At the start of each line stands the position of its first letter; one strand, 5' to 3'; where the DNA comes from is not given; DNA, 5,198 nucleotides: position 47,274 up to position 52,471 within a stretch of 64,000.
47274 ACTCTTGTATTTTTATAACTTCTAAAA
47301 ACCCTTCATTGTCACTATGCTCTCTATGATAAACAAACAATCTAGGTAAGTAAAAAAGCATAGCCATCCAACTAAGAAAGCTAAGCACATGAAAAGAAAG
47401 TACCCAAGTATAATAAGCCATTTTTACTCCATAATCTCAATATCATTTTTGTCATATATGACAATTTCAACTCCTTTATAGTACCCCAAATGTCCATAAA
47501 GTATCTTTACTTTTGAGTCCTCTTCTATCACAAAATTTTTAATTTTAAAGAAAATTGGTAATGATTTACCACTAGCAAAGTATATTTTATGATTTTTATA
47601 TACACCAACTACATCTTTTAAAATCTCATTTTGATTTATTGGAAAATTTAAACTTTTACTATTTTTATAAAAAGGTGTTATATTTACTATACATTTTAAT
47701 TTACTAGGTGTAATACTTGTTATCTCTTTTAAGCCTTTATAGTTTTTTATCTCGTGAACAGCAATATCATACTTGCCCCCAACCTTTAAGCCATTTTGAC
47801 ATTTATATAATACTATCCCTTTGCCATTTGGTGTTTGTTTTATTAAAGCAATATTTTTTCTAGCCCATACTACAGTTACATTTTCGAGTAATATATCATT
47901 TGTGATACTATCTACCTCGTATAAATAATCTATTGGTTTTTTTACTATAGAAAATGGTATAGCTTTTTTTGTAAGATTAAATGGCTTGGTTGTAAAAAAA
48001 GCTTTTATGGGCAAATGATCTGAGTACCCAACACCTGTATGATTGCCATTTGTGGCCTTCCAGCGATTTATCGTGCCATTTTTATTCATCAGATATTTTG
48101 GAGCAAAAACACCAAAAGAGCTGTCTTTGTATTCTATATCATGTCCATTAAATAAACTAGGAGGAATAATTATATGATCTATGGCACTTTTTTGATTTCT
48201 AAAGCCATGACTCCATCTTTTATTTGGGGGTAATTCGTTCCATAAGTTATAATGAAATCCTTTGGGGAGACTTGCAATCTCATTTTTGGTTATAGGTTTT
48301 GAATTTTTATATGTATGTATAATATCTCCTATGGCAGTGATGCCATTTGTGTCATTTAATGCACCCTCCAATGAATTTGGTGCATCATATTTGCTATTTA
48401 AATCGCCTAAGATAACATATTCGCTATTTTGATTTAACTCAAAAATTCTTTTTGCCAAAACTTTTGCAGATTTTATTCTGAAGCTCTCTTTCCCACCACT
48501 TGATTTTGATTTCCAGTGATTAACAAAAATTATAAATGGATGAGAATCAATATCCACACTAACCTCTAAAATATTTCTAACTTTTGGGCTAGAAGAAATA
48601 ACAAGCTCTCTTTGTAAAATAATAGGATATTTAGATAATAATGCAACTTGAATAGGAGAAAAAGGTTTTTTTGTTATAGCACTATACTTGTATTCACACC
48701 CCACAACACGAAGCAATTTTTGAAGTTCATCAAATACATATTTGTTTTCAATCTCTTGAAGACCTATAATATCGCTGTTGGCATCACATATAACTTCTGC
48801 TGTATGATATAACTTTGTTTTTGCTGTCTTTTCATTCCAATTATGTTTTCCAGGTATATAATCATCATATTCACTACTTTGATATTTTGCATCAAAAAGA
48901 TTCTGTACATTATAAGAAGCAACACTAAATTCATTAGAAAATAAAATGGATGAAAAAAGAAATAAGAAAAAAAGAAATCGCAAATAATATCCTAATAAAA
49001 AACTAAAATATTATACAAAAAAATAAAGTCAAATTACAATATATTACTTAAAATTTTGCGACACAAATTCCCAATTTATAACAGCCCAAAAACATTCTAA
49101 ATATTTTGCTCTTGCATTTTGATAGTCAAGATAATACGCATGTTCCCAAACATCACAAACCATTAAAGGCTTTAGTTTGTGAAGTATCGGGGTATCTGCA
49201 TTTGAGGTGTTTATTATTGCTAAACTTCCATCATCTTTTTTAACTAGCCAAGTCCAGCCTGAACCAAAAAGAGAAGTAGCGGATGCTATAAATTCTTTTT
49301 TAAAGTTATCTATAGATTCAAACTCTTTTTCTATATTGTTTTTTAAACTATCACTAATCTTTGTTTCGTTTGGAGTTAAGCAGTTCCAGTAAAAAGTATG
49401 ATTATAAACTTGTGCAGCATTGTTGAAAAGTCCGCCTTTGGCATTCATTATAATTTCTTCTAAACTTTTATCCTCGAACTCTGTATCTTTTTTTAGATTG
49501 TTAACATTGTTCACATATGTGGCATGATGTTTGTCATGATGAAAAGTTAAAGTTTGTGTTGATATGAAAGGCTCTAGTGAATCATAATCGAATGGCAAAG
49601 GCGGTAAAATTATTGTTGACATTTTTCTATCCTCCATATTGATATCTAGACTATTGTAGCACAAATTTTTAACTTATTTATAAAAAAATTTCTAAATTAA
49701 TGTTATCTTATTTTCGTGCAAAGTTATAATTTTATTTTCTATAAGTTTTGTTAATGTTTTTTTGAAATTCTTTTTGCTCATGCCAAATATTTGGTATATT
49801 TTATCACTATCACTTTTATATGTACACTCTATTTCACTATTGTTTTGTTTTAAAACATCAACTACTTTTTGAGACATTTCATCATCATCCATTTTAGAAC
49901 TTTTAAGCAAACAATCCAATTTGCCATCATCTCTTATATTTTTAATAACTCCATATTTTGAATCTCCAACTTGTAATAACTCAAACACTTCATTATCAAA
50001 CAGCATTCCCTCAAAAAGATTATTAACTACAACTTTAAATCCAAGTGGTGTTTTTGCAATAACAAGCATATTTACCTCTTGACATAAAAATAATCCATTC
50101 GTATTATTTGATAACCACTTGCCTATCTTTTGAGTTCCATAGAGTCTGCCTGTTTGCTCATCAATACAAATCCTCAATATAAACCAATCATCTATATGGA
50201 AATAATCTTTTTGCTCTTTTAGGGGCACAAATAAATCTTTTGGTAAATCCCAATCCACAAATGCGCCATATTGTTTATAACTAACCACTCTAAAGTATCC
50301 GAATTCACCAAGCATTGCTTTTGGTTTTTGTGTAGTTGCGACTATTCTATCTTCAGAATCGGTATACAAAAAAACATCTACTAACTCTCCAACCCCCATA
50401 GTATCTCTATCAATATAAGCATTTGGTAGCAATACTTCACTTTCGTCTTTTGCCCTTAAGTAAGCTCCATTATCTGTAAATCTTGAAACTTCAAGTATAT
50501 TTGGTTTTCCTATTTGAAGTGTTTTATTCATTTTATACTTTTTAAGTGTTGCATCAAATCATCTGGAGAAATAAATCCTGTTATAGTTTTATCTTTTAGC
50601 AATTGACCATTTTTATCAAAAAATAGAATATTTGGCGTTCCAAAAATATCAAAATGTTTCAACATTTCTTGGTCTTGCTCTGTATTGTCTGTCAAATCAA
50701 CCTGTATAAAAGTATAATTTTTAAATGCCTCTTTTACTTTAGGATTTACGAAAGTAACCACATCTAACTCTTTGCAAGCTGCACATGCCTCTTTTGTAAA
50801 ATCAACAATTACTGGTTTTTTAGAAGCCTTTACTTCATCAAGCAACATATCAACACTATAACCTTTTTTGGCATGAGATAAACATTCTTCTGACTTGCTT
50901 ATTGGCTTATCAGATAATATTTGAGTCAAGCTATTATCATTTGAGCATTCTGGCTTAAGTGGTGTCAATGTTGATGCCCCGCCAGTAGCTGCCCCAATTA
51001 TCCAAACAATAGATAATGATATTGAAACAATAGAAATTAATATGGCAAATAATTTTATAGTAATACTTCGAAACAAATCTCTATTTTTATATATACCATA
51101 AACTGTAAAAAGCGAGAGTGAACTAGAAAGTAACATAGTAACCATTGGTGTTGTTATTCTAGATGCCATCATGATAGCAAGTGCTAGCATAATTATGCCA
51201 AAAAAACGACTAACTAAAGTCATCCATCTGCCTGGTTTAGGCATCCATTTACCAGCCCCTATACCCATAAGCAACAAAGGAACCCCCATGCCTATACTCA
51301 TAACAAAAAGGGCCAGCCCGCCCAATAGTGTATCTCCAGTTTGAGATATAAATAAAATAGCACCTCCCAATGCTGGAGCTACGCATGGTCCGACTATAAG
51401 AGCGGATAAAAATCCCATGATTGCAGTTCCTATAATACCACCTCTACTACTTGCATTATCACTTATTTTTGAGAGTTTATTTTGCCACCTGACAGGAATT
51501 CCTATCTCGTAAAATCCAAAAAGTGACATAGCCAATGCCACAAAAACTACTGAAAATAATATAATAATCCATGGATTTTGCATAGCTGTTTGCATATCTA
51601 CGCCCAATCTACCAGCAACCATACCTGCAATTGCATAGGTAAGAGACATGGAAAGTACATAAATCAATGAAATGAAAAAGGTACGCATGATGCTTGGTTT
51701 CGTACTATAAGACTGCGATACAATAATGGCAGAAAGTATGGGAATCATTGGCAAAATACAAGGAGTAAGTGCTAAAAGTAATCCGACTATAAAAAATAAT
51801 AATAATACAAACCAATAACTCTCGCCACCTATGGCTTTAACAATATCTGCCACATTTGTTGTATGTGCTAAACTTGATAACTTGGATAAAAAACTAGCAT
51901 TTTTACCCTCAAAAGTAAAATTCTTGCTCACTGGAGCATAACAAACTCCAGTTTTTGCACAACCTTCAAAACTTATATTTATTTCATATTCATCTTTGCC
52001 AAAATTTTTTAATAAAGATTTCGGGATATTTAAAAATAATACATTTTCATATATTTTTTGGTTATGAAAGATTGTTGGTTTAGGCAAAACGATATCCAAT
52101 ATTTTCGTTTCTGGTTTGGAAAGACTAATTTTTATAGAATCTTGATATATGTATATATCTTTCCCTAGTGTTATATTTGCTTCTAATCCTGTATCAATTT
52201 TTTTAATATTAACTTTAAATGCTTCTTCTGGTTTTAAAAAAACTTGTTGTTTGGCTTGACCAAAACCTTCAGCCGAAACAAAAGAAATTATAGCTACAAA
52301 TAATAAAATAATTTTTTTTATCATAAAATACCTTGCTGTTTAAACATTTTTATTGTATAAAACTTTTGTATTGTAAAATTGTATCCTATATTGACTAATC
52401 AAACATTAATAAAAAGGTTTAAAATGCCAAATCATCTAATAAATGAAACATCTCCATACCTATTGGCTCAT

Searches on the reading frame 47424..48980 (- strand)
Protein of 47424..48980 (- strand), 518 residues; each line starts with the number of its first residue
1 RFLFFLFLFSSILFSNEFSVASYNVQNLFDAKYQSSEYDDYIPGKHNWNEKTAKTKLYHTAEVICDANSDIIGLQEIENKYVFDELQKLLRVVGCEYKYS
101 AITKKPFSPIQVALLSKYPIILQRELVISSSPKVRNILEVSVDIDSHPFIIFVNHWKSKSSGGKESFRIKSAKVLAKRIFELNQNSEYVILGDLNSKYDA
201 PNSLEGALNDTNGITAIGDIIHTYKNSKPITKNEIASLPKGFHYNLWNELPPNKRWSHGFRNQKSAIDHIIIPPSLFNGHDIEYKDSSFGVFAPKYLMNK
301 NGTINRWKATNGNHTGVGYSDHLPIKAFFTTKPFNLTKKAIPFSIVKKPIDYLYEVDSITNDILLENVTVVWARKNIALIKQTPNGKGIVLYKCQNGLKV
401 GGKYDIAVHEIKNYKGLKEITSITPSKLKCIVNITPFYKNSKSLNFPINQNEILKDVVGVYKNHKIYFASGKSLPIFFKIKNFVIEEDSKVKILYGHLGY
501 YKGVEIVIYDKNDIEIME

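Call 123: search_protein_families(library=pfam, proteins=[window:47424-48980:-], max_evalue=0.00001)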
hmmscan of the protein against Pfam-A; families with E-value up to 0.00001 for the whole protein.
window:47424-48980:- (518 aa): 2 families
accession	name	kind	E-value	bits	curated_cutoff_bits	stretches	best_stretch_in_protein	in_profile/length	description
PF19580.5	Exo_endo_phos_3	-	3.4e-29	102.3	27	1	19-327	1-307/311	Endonuclease/Exonuclease/phosphatase family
PF03372.29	Exo_endo_phos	-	4.5e-07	30.3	24.5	1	63-276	25-206/225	Endonuclease/Exonuclease/phosphatase family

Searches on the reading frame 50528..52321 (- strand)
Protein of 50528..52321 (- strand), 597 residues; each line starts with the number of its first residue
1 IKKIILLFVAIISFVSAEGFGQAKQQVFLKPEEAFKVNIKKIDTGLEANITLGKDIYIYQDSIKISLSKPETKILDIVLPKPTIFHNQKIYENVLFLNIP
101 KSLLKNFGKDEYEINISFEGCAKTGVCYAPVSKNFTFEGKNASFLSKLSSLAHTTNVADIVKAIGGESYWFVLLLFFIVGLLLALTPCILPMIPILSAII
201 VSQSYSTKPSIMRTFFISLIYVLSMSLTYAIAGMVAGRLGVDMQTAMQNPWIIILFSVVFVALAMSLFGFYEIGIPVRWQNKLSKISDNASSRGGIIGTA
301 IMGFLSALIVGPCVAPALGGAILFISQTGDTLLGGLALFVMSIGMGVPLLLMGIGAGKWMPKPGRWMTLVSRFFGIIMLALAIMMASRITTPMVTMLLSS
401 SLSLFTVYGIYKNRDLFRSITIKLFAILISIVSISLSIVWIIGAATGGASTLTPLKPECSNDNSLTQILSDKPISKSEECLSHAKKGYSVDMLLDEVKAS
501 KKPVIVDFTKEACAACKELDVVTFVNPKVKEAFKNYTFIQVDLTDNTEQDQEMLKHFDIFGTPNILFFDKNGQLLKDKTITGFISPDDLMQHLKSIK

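Call 123: search_protein_families(library=pfam, proteins=[window:50528-52321:-], max_evalue=0.00001)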
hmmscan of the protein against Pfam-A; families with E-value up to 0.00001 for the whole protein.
window:50528-52321:- (597 aa): 6 families
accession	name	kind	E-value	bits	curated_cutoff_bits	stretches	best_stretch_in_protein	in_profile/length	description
PF02683.22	DsbD_TM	-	1.6e-82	276.5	27.1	1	170-389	2-218/219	Cytochrome C biogenesis protein transmembrane domain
PF11412.14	DsbD_N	-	7.5e-17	61.9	25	1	26-136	2-116/119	Thiol:disulfide interchange protein DsbD, N-terminal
PF13098.12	Thioredoxin_2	-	7e-12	46.1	27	1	498-592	2-103/104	Thioredoxin-like domain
PF13899.12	Thioredoxin_7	-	2e-10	41.1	27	1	494-569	10-82/83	Thioredoxin-like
PF00085.26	Thioredoxin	-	3.5e-09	37.1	23.5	1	495-594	12-102/103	Thioredoxin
PF13386.12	DsbD_2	-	6e-08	33.2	24.9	1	176-382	2-197/199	Cytochrome C biogenesis protein transmembrane region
